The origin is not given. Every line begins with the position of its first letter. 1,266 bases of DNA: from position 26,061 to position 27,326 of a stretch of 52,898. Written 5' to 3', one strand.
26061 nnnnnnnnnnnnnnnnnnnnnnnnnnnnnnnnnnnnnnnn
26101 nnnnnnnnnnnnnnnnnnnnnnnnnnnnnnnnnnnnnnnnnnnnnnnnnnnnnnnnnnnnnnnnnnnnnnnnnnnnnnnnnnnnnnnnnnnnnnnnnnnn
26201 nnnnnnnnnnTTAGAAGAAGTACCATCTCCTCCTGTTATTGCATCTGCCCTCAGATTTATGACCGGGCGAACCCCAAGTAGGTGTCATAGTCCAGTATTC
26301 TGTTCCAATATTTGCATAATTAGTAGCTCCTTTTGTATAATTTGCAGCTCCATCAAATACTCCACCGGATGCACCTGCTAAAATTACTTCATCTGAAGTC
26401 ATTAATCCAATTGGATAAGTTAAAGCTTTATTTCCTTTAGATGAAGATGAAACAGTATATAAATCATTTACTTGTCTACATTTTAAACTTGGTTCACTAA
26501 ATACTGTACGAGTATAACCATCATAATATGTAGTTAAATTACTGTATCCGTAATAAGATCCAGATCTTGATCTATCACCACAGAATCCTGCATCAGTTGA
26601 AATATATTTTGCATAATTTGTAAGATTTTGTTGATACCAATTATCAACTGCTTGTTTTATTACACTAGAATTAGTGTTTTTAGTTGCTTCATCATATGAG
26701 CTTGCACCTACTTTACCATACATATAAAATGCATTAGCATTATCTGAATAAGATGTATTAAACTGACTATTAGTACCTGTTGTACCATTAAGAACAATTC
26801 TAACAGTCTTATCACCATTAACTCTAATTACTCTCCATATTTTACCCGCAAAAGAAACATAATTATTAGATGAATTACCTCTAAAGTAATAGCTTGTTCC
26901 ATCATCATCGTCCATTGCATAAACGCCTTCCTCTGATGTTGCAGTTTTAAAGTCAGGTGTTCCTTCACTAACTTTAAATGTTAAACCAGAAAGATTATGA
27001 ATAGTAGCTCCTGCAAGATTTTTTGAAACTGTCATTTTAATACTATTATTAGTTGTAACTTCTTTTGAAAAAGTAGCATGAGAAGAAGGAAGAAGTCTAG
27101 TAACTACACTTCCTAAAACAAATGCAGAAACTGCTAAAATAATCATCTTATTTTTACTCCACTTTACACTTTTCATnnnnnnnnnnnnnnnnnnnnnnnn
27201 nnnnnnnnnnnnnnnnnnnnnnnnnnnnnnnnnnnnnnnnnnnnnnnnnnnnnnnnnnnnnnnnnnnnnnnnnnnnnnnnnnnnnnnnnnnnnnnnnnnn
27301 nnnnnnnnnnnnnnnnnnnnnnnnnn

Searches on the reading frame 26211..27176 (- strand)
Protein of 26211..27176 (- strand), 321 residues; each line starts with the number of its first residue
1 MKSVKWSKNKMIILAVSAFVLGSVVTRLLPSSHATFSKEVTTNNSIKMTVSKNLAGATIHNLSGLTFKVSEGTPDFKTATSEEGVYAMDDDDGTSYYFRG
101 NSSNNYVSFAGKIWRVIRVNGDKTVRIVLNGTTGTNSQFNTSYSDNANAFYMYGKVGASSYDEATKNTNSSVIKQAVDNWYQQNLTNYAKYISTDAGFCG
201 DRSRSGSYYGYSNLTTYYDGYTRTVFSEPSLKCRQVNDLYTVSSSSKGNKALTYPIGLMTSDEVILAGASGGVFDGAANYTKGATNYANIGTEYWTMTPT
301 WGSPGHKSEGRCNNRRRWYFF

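Call 6: search_protein_families(library=pfam, proteins=[window:26211-27176:-], max_evalue=0.1)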
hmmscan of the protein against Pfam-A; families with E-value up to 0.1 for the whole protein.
window:26211-27176:- (321 aa): 1 family
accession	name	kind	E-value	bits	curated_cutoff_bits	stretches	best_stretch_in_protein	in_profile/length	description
PF06636.16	DUF1157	-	0.032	13.5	22.7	1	99-185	186-268/370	Protein of unknown function (DUF1157)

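Call 7: search_protein_families(library=ncbifam, proteins=[window:26211-27176:-], max_evalue=0.1)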
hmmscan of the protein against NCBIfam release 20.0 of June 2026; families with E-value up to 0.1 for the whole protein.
window:26211-27176:- (321 aa): 0 families

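Call 9: find_homologous_proteins(query=window:26211-27176:-)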
Query window:26211-27176:- (321 aa): 738 proteins with E <= 0.001 among 1763 candidates; the best 120 are listed.
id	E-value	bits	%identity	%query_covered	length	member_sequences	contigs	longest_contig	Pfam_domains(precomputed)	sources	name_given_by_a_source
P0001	4.8e-184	629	99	91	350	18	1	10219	-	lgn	-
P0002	9.0e-167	572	86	94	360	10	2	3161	-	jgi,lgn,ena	-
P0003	3.8e-82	294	57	81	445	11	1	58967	-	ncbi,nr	ncbi:MAG: hypothetical protein PUD34_05280 [bacterium]|nr:hypothetical protein [bacterium]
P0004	2.3e-81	292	58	75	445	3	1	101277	-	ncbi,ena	-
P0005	2.4e-81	292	59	75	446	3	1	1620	-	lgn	-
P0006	1.0e-78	283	58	75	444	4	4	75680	-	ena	-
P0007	2.0e-78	282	57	75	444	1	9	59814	-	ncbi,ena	-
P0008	2.1e-77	279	58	75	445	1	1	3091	-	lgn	-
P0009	5.5e-74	268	55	75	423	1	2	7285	-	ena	-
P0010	1.1e-71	260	54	75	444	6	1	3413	-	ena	-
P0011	8.8e-71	257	53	74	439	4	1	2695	-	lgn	-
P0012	5.0e-58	215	53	72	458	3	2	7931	-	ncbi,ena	-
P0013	7.5e-58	215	50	72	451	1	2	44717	-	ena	-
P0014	1.3e-57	214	47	84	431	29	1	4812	-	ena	-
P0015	1.5e-57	214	50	72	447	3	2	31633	-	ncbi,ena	-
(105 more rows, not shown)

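Call 14: find_encoding_contigs(protein=window:26211-27176:-, flank=3000, max_places=10)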
Protein window:26211-27176:- (321 aa): no gene with exactly this product is on record in the collection.

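Call 16: list_cluster_members(proteins=[P0001, P0002])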
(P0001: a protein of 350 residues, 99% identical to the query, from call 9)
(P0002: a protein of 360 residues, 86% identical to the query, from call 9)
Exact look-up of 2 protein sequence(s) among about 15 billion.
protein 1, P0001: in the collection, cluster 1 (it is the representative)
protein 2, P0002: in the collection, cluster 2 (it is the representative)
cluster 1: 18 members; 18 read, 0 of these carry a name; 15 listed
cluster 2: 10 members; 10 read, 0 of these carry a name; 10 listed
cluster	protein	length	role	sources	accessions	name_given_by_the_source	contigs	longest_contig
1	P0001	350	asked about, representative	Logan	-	-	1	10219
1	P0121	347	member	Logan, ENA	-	-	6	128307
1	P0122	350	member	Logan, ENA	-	-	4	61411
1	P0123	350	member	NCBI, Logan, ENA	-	-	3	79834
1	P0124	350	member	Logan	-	-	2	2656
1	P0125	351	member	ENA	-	-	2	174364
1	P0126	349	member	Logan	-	-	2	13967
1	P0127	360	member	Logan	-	-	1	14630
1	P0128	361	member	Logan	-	-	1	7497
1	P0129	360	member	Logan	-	-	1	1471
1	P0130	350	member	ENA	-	-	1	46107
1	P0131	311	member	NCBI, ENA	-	-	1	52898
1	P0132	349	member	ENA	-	-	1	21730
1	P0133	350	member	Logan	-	-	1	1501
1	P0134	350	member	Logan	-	-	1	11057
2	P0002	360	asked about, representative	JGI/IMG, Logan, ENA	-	-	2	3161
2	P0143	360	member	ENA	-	-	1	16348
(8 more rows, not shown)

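Call 17: find_encoding_contigs(protein=P0002, flank=5000, max_places=6)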
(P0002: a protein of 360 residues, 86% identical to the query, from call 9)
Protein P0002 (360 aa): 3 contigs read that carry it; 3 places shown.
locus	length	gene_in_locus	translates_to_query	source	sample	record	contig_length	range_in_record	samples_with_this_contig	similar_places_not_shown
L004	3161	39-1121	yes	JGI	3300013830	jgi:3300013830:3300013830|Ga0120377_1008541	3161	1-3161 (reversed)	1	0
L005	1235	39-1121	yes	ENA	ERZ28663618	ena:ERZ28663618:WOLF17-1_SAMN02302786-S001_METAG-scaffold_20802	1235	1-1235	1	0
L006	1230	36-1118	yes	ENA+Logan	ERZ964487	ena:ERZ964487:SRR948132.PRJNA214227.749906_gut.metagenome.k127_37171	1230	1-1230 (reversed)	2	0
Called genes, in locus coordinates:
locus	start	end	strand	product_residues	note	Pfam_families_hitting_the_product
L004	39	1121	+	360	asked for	-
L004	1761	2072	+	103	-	PF22296:bAvd (weak)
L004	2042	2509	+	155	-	-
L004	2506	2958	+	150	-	PF00078:RVT_1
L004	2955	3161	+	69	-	?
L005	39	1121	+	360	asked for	-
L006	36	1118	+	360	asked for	-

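Call 20: find_encoding_contigs(protein=P0121, flank=4000, max_places=6)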
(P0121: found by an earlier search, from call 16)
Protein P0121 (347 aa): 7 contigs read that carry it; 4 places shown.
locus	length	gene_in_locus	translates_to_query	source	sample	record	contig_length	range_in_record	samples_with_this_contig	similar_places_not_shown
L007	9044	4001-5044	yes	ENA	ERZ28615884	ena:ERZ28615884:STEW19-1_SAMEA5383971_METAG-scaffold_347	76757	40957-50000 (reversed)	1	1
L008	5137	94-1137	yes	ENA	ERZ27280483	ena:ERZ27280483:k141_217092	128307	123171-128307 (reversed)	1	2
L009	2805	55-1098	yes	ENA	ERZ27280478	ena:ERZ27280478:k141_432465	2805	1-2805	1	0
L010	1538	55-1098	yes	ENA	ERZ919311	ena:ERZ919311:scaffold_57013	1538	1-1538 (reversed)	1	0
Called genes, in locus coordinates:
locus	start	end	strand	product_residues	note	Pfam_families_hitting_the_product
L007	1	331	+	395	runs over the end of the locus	PF00871:Acetate_kinase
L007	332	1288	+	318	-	PF01368:DHH, PF02272:DHHA1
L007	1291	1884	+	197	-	PF01926:MMR_HSR1, PF02421:FeoB_N (weak)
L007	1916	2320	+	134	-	-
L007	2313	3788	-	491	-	PF09547:SpoIVA_ATPase, PF20438:SpoIVA_middle, PF20439:SpoIVA_C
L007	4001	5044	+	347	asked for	-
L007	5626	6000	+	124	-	PF22296:bAvd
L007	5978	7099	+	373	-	PF00078:RVT_1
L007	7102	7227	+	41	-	-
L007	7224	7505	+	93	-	-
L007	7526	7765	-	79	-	PF14069:SpoVIF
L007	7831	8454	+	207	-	PF02390:Methyltransf_4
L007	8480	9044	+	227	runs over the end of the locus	-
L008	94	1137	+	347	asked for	-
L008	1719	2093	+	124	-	PF22296:bAvd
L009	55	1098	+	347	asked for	-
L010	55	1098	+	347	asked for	-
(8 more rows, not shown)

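Call 21: find_encoding_contigs(protein=P0123, flank=4000, max_places=4)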
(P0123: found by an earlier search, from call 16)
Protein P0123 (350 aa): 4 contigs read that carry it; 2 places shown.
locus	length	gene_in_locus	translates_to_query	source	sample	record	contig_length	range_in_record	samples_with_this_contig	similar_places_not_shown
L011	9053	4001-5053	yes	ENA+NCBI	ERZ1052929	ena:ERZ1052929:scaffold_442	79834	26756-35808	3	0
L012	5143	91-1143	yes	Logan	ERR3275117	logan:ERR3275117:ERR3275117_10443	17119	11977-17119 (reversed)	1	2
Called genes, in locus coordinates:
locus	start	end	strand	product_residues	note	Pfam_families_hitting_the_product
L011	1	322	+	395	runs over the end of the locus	PF00871:Acetate_kinase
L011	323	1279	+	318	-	PF01368:DHH, PF02272:DHHA1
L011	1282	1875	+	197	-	PF03193:RsgA_GTPase (faint), PF01926:MMR_HSR1, PF02421:FeoB_N (weak)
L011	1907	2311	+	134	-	-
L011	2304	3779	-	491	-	PF09547:SpoIVA_ATPase, PF20438:SpoIVA_middle, PF20439:SpoIVA_C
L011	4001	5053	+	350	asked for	-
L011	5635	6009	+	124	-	PF22296:bAvd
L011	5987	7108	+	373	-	PF00078:RVT_1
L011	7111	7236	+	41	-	-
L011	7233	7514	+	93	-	-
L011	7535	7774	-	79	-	PF14069:SpoVIF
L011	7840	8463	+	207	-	PF02390:Methyltransf_4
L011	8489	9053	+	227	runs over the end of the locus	-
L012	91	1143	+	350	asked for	-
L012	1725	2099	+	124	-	PF22296:bAvd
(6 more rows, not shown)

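Call 22: find_encoding_contigs(protein=P0125, flank=4000, max_places=4)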
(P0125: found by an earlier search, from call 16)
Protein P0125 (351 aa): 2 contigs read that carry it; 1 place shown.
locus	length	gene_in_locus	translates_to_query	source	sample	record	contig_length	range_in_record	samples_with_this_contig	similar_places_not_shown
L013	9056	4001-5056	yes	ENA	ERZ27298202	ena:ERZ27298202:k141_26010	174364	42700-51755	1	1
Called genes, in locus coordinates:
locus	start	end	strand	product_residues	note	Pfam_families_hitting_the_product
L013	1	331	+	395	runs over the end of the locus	PF00871:Acetate_kinase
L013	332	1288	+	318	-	PF01368:DHH, PF02272:DHHA1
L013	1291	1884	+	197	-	PF03193:RsgA_GTPase (faint), PF01926:MMR_HSR1, PF02421:FeoB_N (weak)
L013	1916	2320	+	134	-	-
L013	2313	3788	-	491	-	PF09547:SpoIVA_ATPase, PF20438:SpoIVA_middle, PF20439:SpoIVA_C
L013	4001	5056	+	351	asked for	-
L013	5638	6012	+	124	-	PF22296:bAvd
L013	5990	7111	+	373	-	PF00078:RVT_1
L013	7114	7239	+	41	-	-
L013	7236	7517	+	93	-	-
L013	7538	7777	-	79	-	PF14069:SpoVIF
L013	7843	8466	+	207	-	PF02390:Methyltransf_4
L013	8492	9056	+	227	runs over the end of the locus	-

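Call 29: find_related_loci(query=A1, collection=genome_contigs, flank=5000)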
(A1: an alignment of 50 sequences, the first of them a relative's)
Query A1 (350 aa) in genome_contigs; peptide patterns used: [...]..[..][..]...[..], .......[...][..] (x = any residue, [..] = any of these).
600 stretches matched a pattern (row limit reached: there are more); 585 encode a relative of the query (tblastn E <= 1e-3); the best 80 are kept; 79 distinct loci.
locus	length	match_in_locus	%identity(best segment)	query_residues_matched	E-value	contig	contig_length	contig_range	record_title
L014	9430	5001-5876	51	65-347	2e-83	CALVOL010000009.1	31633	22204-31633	MAG: uncultured Bacilli bacterium isolate BRZ_IE__bin60 genome assembly, contig: BRZ_IE__NODE_2459_length_31633_cov_24.6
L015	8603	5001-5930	47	57-349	8e-82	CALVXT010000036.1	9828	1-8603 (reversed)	MAG: uncultured Bacilli bacterium isolate BRZ_EG__bin5 genome assembly, contig: BRZ_EG__NODE_9836_length_9828_cov_4.3835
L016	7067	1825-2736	46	63-349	6e-81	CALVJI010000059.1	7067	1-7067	MAG: uncultured Bacilli bacterium isolate BRZ_GB__bin84 genome assembly, contig: BRZ_GB__NODE_14388_length_7067_cov_5.31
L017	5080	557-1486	46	57-349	2e-79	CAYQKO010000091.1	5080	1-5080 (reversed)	MAG TPA_asm: uncultured Muribaculaceae bacterium isolate SRP222994_co1_113 genome assembly, contig: NODE_31947_length_50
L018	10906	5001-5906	48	63-347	9e-79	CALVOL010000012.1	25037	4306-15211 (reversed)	MAG: uncultured Bacilli bacterium isolate BRZ_IE__bin60 genome assembly, contig: BRZ_IE__NODE_3373_length_25037_cov_24.4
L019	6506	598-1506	47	63-349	8e-78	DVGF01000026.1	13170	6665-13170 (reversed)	MAG TPA_asm: Candidatus Ventrenecus stercoripullorum isolate CHK197-17881 CHK197__C115488_L13170_ERR3414592, whole genom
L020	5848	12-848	49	80-349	1e-77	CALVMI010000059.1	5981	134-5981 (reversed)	MAG: uncultured Bacilli bacterium isolate E04__bin24 genome assembly, contig: E04__k127_9048383, whole genome shotgun se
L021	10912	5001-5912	47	63-349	5e-77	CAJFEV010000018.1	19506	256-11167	uncultured Bacilli bacterium isolate Chicken_13_mag_25 genome assembly, contig: MAGpy_11413_13_idba_bin_25_fascaffold_38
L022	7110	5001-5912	48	63-349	2e-76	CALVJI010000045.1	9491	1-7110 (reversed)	MAG: uncultured Bacilli bacterium isolate BRZ_GB__bin84 genome assembly, contig: BRZ_GB__NODE_10024_length_9491_cov_6.13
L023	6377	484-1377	45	63-347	5e-76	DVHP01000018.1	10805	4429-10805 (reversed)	MAG TPA_asm: Candidatus Ventrenecus avicola isolate ChiW22-487 ChiW22__C20747_L10805_SRR5556882, whole genome shotgun se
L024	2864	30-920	47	65-349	9e-77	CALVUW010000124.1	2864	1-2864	MAG: uncultured Bacilli bacterium isolate BRZ_CQ__bin93 genome assembly, contig: BRZ_CQ__NODE_42976_length_2864_cov_4.27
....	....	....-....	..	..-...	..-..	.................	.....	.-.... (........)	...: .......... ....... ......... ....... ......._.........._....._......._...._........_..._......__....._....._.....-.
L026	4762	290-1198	46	63-347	3e-73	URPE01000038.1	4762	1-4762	uncultured Tenericutes bacterium isolate UMGS1217 genome assembly, contig: NODE_3744_length_4762_cov_7.132356, whole gen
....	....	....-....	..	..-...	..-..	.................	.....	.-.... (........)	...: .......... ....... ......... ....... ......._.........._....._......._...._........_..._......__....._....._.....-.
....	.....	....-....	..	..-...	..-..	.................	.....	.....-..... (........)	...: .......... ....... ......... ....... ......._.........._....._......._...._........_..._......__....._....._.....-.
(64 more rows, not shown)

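Call 35: predict_structure(alignment_id=A1)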
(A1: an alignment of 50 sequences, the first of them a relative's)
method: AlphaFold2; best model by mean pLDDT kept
length: 350 residues; sequences in the alignment: 50
mean_pLDDT: 83.0   pTM: 0.83
mean pLDDT of the five models: 83.0, 82.9, 82.0, 81.7, 78.9
residues with pLDDT >= 90: 201; 70-90: 83; 50-70: 22; < 50: 44
segments of 3 or more residues with pLDDT < 50: 1-44
pLDDT, mean of each block of 10 residues (from residue 1): 34 29 32 36 61 91 80 89 95 94 98 98 87 92 92 90 96 98 95 72 88 90 91 96 97 92 64 81 94 81 93 91 96 97 97
secondary structure, 60 per line:
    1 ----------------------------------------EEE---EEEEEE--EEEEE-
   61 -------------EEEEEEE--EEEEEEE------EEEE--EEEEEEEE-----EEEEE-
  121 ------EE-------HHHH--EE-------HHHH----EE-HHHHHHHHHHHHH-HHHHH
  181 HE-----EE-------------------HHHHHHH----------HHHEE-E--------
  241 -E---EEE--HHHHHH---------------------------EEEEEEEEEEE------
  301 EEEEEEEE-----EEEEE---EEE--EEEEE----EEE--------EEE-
elements in order: E41-43 E47-52 E55-59 E74-80 E83-89 E96-99 E102-109 E115-119 H136-139 H151-154 H162-174 H176-181 H209-215 E246-248 H251-256 E284-294 E301-308 E314-318 E322-324 E327-331 E336-338 E347-349

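Call 39: fold_search(model_id=the predicted structure, library=pdb)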
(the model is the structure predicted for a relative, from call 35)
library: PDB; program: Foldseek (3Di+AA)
matches with E <= 10: 194; with E <= 0.001: 0
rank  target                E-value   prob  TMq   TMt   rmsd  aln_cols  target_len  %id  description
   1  6tl7_A                1.2e+00  0.25  0.11  0.29   8.6        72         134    7  CRYSTAL STRUCTURE OF LECTIN-LIKE OX-LDL RECEPTOR 1 (P212121) (released 2020-07-22)
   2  4g9a_D                1.2e+00  0.16  0.10  0.25   9.1        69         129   16  Crystal structure of calcium2+-bound wild-type CD23 lectin domain (released 2013-06-26)
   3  4j6k_H                1.3e+00  0.16  0.10  0.27   9.5        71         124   15  Crystal structure of calcium2+-free wild-type CD23 lectin domain (crystal form B) (released 2013-08-28)
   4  1egi_A                1.5e+00  0.18  0.10  0.27   7.9        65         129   14  STRUCTURE OF A C-TYPE CARBOHYDRATE-RECOGNITION DOMAIN (CRD-4) FROM THE MACROPHAGE MANNOSE RECEPTOR (released 2000-08-30)
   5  3p24_D                1.5e+00  0.02  0.12  0.12  13.1       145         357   12  Structure of profragilysin-3 from Bacteroides fragilis (released 2010-12-29)
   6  6tl9_A                1.6e+00  0.21  0.11  0.29   8.9        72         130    7  CRYSTAL STRUCTURE OF LECTIN-LIKE OX-LDL RECEPTOR 1 IN COMPLEX WITH BI-0115 (released 2020-07-22)
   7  4j6k_G                1.6e+00  0.15  0.10  0.24   9.1        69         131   16  Crystal structure of calcium2+-free wild-type CD23 lectin domain (crystal form B) (released 2013-08-28)
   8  4j6k_D                1.6e+00  0.15  0.10  0.24   9.1        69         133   16  Crystal structure of calcium2+-free wild-type CD23 lectin domain (crystal form B) (released 2013-08-28)
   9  1egg_A                1.7e+00  0.18  0.10  0.26   7.9        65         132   14  STRUCTURE OF A C-TYPE CARBOHYDRATE-RECOGNITION DOMAIN (CRD-4) FROM THE MACROPHAGE MANNOSE RECEPTOR (released 2000-08-30)
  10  6xg6_A                1.8e+00  0.02  0.08  0.05   9.4        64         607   20  Full-length human mitochondrial Hsp90 (TRAP1) with ADP-BeF3 (released 2020-09-30)
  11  7xmp                  1.9e+00  0.20  0.11  0.30   8.6        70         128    7  High resolution structure of lectin-like Ox-LDL receptor 1 in space group P 32 2 1 (released 2023-05-03)
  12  4gj0_D                1.9e+00  0.13  0.10  0.24   9.1        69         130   16  Crystal structure of CD23 lectin domain mutant S252A (released 2013-06-26)
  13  6tl9_B                2.0e+00  0.18  0.11  0.29   9.0        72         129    7  CRYSTAL STRUCTURE OF LECTIN-LIKE OX-LDL RECEPTOR 1 IN COMPLEX WITH BI-0115 (released 2020-07-22)
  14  1bv4_A                2.0e+00  0.15  0.07  0.22   2.5        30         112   20  APO-MANNOSE-BINDING PROTEIN-C (released 1999-01-13)
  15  8wen_A                2.0e+00  0.04  0.09  0.09   6.0        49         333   10  Bacteroides fragilis toxin 2 (released 2024-09-25)
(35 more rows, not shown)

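Call 40: search_protein_families(library=pfam, alignment_id=A1, max_evalue=1)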
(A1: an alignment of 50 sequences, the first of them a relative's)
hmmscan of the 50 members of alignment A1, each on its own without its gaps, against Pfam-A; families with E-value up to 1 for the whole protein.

A. member 1, P0001 (350 aa): 0 families

B. families by the number of members that match (of 50 scanned): 24 families
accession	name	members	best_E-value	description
PF24800.1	DUF7702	10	0.01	Domain of unknown function (DUF7702)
PF13786.12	DUF4179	9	0.017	Domain of unknown function (DUF4179)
PF19789.6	DUF6273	3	0.0018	Domain of unknown function (DUF6273)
PF20462.4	DUF6715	3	0.015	Domain of unknown function (DUF6715)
PF23061.1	CUB_M02D8_5_2nd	2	0.03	M02D8_5-like, second CUB domain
PF09716.15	ETRAMP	2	0.032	Malarial early transcribed membrane protein (ETRAMP)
PF05399.16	EVI2A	2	0.098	Ectropic viral integration site 2A protein (EVI2A)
PF18303.6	Saf_2TM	2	0.24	SAVED-fused 2TM effector domain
PF05629.16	Nanovirus_C8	1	0.03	Nanovirus component 8 (C8) protein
PF13623.11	SurA_N_2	1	0.044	SurA-like N-terminal domain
PF08488.16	WAK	1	0.079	Wall-associated kinase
PF16954.10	HRG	1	0.13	Haem-transporter, endosomal/lysosomal, haem-responsive gene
PF17555.7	TssN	1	0.14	Type VI secretion system, TssN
PF22852.1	SoxE_N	1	0.14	Sulfocyanin, N-terminal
PF07261.16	DnaB_2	1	0.14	Replication initiation and membrane attachment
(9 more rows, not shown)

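Call 41: search_solved_structures(query=A1, max_evalue=10)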
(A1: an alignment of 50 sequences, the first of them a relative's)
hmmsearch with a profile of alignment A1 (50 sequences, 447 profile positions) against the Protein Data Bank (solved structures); distinct sequences matched with E-value up to 10: 0.

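Call 55: fold_search(model_id=the predicted structure, library=viral)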
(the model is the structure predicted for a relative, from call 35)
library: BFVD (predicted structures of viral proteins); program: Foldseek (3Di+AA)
matches with E <= 10: 176; with E <= 0.001: 8
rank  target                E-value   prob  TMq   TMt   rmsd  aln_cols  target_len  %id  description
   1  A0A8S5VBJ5            2.5e-05  1.00  0.33  0.43  16.7       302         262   13  ATP-binding sugar transporter [Myoviridae sp. ctbEa13]
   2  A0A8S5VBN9            3.0e-05  1.00  0.35  0.37   8.7       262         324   14  DUF6273 domain-containing protein [Myoviridae sp. ctbEa13]
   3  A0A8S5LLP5            6.7e-05  1.00  0.31  0.16  12.2       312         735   13  Interferon alpha/beta receptor 1, Interferon I interferon signaling complex [Siphoviridae sp. ctvok7]
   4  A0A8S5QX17            9.0e-05  1.00  0.28  0.18  19.7       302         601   14  Concanavalin A-like lectin/glucanase superfamily protein [Siphoviridae sp. ctcuE16]
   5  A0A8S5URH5            1.2e-04  1.00  0.29  0.32  11.3       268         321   13  Uncharacterized protein [Myoviridae sp. ctsIb3]
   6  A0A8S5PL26            1.6e-04  1.00  0.31  0.23  12.8       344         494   15  DUF6273 domain-containing protein [Siphoviridae sp. ctOSJ35]
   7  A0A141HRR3            3.1e-04  0.97  0.27  0.08  12.8       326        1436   12  (no name in the UniProt tables at hand)
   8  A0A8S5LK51            9.5e-04  1.00  0.35  0.33  11.3       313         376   12  DUF6273 domain-containing protein [Siphoviridae sp. ctnhN1]
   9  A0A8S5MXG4            1.2e-03  0.80  0.25  0.14  14.2       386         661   11  DUF6273 domain-containing protein [Siphoviridae sp. ct91l7]
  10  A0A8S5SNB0            6.6e-03  0.99  0.27  0.54   9.8       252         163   11  DUF6273 domain-containing protein [Siphoviridae sp. ctCb814]
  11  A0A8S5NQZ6            6.6e-03  0.96  0.32  0.20  10.1       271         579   11  Tail sheath protein [Myoviridae sp. ctj3P51]
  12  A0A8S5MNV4            7.0e-03  1.00  0.38  0.60   6.4       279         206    9  DUF6273 domain-containing protein [Myoviridae sp. ctI7W9]
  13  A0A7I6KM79            2.4e-02  0.75  0.27  0.32  11.5       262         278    9  (no name in the UniProt tables at hand)
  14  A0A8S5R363            2.6e-02  0.84  0.27  0.44  10.4       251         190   10  DUF6273 domain-containing protein [Siphoviridae sp. ct6d71]
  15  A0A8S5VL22            3.2e-02  0.95  0.38  0.19   7.0       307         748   10  (no name in the UniProt tables at hand)
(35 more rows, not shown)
